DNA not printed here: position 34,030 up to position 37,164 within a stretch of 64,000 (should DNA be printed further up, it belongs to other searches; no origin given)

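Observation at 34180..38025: Three-gene coupled operon: small membrane protein, membrane PAS-domain protein and a five-domain end-healing/sealing ligase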

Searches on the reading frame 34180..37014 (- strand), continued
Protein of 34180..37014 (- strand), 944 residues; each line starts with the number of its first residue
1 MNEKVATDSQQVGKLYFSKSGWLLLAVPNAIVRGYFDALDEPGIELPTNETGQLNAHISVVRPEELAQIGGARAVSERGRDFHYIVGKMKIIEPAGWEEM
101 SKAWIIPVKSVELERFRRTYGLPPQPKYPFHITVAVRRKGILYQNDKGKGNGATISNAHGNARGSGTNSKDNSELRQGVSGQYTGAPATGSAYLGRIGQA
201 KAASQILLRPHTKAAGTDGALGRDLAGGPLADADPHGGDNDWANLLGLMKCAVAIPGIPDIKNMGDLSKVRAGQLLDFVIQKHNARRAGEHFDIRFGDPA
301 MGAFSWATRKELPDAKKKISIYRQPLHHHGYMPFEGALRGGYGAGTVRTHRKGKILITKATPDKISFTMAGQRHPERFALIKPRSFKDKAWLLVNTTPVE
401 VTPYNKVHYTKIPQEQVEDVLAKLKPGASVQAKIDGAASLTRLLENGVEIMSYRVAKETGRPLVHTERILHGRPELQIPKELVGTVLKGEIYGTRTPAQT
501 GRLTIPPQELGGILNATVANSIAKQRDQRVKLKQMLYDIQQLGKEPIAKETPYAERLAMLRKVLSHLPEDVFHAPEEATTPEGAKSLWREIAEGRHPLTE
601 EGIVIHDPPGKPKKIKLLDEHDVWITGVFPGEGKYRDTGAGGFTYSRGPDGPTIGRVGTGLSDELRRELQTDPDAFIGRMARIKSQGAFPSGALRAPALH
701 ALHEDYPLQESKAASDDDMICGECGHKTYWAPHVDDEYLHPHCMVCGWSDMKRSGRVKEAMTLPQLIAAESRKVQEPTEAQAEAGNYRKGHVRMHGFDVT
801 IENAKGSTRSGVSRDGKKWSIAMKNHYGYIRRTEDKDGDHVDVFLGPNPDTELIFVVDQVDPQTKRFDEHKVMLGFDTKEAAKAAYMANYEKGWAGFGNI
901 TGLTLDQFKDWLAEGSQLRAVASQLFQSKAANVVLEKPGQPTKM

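Call 21: find_encoding_contigs(protein=P0001, flank=6000, max_places=4)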
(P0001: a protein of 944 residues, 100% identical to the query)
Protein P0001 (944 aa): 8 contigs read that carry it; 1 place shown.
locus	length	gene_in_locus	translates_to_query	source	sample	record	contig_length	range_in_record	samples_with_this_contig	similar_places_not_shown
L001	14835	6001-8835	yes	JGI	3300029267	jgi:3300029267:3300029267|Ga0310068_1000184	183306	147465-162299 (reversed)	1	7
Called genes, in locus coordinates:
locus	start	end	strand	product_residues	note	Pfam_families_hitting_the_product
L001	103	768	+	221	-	-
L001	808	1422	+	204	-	PF03567:Sulfotransfer_2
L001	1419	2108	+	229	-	-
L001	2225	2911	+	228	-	-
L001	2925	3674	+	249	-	-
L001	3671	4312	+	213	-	PF00300:His_Phos_1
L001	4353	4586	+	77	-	-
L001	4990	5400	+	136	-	-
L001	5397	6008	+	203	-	PF00989:PAS, PF13188:PAS_8 (weak), PF08448:PAS_4 (weak), PF13426:PAS_9 (weak)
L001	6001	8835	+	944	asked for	PF22547:2H-SAK, PF13298:LigD_N, PF18823:InPase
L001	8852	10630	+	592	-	-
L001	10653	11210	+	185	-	PF13578:Methyltransf_24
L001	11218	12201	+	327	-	-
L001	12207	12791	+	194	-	-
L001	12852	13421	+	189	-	-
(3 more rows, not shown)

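Call 22: find_encoding_contigs(protein=P0008, flank=6000, max_places=3)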
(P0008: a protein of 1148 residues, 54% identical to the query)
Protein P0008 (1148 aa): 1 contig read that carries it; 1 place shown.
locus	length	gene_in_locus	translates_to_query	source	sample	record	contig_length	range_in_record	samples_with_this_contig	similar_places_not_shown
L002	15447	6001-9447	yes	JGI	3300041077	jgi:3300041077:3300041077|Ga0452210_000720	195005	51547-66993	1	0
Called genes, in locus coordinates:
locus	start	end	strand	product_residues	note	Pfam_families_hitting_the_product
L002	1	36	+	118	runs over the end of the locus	-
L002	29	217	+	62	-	-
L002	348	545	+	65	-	-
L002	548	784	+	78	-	-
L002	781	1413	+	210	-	-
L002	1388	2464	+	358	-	-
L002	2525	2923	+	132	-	-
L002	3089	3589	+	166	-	-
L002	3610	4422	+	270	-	-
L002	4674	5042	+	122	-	-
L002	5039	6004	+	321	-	PF08447:PAS_3, PF00989:PAS, PF13188:PAS_8 (weak), PF08448:PAS_4, PF13426:PAS_9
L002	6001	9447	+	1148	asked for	PF22547:2H-SAK (weak), PF18823:InPase, PF13298:LigD_N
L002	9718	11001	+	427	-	-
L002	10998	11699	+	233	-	PF00413:Peptidase_M10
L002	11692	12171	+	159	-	-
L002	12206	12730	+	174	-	-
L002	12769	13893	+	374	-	PF00082:Peptidase_S8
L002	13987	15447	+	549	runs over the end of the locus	-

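Call 24: find_encoding_contigs(protein=P0016, flank=6000, max_places=2)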
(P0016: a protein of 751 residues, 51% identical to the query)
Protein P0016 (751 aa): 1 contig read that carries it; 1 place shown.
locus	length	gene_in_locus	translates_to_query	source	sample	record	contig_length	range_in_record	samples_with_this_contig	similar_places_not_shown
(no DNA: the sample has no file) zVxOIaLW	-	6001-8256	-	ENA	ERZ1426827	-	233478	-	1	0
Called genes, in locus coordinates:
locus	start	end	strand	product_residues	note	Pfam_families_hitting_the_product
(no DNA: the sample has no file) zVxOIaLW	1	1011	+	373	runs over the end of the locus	PF13439:Glyco_transf_4 (faint), PF00534:Glycos_transf_1, PF13692:Glyco_trans_1_4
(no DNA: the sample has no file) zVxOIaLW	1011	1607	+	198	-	-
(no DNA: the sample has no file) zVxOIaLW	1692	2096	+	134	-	-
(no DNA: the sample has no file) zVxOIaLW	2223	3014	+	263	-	PF13469:Sulfotransfer_3 (faint)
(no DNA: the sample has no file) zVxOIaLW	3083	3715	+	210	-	-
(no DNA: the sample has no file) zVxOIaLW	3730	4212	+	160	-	-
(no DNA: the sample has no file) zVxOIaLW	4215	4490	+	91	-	-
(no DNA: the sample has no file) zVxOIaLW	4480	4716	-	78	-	-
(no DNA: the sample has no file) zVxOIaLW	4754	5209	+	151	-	-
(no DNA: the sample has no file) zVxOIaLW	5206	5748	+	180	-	PF22547:2H-SAK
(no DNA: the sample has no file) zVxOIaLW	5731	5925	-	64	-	PF02599:CsrA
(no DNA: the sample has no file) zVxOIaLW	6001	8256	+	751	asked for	PF18823:InPase, PF13298:LigD_N, PF14743:DNA_ligase_OB_2 (weak)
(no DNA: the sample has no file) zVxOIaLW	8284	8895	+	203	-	-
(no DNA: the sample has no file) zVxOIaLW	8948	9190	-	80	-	-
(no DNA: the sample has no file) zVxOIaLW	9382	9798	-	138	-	-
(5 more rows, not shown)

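Call 25: find_encoding_contigs(protein=P0018, flank=6000, max_places=2)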
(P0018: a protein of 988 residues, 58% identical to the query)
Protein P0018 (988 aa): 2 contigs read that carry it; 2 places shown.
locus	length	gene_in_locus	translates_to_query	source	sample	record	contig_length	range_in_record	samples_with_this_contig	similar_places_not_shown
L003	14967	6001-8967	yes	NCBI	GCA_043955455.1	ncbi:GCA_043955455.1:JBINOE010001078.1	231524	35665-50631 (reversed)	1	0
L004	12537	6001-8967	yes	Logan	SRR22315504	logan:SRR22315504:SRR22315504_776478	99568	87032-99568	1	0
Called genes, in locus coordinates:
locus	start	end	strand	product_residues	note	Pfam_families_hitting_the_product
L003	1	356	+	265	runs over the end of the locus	PF13469:Sulfotransfer_3 (faint)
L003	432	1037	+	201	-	-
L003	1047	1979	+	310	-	-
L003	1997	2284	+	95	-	PF00196:GerE, PF04545:Sigma70_r4 (weak), PF08281:Sigma70_r4_2 (weak)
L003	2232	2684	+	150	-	-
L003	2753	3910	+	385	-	-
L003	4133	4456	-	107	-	-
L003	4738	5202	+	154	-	-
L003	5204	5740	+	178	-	PF22547:2H-SAK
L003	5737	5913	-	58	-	PF02599:CsrA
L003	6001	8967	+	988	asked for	PF18823:InPase, PF13298:LigD_N (weak)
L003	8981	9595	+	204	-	-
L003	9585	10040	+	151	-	-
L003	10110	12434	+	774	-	PF03477:ATP-cone, PF21995:RNR-II_ins_dom (weak), PF02867:Ribonuc_red_lgC (faint)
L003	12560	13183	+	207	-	PF13578:Methyltransf_24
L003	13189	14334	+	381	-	-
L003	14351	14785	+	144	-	-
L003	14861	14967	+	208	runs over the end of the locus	PF00085:Thioredoxin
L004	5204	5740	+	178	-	PF22547:2H-SAK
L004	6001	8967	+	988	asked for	PF18823:InPase, PF13298:LigD_N (weak)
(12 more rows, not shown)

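Call 26: find_encoding_contigs(protein=P0026, flank=6000, max_places=2)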
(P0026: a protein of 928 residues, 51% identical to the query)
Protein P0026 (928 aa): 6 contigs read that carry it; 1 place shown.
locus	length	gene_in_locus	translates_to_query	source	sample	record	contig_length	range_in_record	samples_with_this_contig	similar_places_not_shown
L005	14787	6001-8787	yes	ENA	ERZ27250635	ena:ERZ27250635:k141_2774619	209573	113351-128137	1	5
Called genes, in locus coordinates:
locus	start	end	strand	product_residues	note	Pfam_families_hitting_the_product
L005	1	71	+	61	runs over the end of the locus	-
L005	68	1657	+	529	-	PF00004:AAA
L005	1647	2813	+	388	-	-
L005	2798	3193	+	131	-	-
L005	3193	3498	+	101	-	-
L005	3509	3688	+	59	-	PF02599:CsrA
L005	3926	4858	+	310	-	PF01370:Epimerase, PF04321:RmlD_sub_bind, PF07993:NAD_binding_4 (faint), PF16363:GDP_Man_Dehyd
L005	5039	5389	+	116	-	-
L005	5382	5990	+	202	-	PF00989:PAS, PF08448:PAS_4 (weak), PF13426:PAS_9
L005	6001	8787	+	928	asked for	PF22547:2H-SAK, PF13298:LigD_N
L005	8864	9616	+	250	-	-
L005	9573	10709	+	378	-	-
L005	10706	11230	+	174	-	-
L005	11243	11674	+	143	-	-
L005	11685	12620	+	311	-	PF13488:Gly-zipper_Omp (weak)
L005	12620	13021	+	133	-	-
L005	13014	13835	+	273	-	-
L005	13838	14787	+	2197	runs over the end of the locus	PF00562:RNA_pol_Rpb2_6, PF14528:LAGLIDADG_3 (faint), PF00562:RNA_pol_Rpb2_6, PF00623:RNA_pol_Rpb1_2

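Call 27: find_encoding_contigs(protein=P0012, flank=6000, max_places=2)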
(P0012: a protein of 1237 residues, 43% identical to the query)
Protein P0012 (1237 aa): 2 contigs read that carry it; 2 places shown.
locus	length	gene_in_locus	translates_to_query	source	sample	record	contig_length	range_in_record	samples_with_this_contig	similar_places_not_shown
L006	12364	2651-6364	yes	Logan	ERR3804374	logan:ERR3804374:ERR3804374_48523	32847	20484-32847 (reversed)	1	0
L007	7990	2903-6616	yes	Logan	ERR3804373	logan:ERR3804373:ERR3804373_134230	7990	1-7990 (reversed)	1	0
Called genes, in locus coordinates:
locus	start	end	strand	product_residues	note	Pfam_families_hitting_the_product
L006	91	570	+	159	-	-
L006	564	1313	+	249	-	-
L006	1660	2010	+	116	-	-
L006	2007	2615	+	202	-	PF00989:PAS, PF08448:PAS_4 (weak), PF13426:PAS_9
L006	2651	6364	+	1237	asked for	PF22547:2H-SAK (weak), PF13298:LigD_N, PF24694:LNS2_PITM1-3 (weak), PF18823:InPase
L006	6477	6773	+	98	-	-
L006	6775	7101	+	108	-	-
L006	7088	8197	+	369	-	-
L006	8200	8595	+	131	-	PF14359:DUF4406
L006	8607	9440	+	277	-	-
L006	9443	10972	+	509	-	-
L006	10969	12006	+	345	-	PF01075:Glyco_transf_9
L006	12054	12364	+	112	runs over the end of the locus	-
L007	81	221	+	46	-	-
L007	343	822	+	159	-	-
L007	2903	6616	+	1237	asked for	PF22547:2H-SAK (weak), PF13298:LigD_N, PF24694:LNS2_PITM1-3 (weak), PF18823:InPase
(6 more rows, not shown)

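Call 28: find_encoding_contigs(protein=P0070, flank=6000, max_places=2)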
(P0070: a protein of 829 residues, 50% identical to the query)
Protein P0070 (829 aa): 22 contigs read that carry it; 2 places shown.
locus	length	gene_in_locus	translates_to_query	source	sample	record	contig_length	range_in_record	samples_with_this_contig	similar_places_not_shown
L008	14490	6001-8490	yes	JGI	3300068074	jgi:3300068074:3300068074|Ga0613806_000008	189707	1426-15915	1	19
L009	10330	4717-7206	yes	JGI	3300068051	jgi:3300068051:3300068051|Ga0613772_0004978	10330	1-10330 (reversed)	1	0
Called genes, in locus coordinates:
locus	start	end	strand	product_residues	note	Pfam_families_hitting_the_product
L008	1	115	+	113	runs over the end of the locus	-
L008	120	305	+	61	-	-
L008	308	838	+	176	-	PF22547:2H-SAK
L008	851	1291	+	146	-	PF13302:Acetyltransf_3 (weak), PF00583:Acetyltransf_1, PF13673:Acetyltransf_10 (weak), PF13508:Acetyltransf_7 (weak)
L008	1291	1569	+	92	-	-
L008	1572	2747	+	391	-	-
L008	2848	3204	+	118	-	-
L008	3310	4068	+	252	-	-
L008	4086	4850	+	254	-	-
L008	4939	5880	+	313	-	-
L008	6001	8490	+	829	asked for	PF13191:AAA_16 (weak), PF13298:LigD_N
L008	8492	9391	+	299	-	-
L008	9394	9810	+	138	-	-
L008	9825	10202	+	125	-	-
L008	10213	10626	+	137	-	-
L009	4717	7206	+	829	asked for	PF13191:AAA_16 (weak), PF13298:LigD_N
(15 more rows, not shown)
